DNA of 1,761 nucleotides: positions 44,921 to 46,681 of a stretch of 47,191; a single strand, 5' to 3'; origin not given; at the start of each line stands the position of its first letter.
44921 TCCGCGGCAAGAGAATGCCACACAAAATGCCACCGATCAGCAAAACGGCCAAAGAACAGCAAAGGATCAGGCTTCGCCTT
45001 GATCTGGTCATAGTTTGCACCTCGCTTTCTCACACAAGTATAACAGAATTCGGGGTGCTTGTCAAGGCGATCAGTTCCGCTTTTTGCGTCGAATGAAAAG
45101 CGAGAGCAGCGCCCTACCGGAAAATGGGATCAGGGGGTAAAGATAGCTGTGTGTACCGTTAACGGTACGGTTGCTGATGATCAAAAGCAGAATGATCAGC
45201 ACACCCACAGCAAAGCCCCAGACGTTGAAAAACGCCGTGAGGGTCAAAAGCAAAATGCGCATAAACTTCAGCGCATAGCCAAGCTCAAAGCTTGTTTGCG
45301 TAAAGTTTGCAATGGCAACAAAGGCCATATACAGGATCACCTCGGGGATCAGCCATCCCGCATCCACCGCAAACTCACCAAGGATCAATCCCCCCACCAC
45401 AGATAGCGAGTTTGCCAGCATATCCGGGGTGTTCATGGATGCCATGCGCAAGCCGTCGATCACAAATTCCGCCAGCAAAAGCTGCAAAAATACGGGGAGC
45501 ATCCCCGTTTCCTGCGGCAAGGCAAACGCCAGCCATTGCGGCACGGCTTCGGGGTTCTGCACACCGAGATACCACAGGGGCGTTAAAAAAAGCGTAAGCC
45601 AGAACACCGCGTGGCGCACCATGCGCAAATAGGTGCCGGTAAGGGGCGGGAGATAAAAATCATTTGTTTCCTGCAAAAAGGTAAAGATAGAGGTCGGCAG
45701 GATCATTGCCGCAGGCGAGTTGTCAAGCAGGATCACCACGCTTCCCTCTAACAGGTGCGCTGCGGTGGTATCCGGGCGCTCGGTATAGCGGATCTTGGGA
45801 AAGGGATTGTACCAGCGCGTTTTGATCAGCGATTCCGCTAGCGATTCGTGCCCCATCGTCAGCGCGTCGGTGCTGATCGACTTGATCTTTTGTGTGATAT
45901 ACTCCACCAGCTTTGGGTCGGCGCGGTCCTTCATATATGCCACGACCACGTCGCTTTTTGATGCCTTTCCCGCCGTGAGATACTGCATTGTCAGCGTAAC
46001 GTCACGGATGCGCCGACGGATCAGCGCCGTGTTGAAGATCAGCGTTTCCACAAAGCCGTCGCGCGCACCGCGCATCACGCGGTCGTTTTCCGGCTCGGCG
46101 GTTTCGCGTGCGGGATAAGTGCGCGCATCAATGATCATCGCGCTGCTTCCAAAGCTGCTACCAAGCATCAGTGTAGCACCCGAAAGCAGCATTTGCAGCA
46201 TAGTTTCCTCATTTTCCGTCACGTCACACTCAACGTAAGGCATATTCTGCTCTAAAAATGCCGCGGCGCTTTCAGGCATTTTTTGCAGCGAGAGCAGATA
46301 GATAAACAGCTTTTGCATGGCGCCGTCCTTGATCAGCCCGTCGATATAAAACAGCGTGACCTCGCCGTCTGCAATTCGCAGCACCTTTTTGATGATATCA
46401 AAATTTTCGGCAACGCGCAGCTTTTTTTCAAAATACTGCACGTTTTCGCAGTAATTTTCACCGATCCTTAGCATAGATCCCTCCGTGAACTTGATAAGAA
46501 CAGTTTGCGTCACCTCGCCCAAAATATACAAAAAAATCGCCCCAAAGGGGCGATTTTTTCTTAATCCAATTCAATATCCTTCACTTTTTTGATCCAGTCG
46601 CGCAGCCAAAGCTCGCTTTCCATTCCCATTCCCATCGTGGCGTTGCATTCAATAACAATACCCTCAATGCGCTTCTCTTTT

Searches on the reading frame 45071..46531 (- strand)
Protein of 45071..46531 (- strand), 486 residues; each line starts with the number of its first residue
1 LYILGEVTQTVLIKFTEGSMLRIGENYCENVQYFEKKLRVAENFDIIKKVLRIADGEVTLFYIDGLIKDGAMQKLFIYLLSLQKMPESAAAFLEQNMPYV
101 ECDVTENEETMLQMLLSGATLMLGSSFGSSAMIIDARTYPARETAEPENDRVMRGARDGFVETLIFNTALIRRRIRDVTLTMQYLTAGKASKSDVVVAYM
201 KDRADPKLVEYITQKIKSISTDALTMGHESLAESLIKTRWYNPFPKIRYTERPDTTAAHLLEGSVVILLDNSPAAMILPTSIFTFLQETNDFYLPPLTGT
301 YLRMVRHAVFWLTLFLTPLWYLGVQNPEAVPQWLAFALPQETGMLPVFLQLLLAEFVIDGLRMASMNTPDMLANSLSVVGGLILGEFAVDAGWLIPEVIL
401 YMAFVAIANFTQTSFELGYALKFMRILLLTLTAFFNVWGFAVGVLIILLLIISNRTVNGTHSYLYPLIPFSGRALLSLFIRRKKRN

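Call 30: search_protein_families(library=pfam, proteins=[window:45071-46531:-], max_evalue=0.00001)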
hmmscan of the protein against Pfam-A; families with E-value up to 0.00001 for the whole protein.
window:45071-46531:- (486 aa): 1 family
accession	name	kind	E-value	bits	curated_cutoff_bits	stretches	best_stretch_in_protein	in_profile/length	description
PF03323.18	GerA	-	7.4e-134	447.2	27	1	37-483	6-456/466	Bacillus/Clostridium GerA spore germination protein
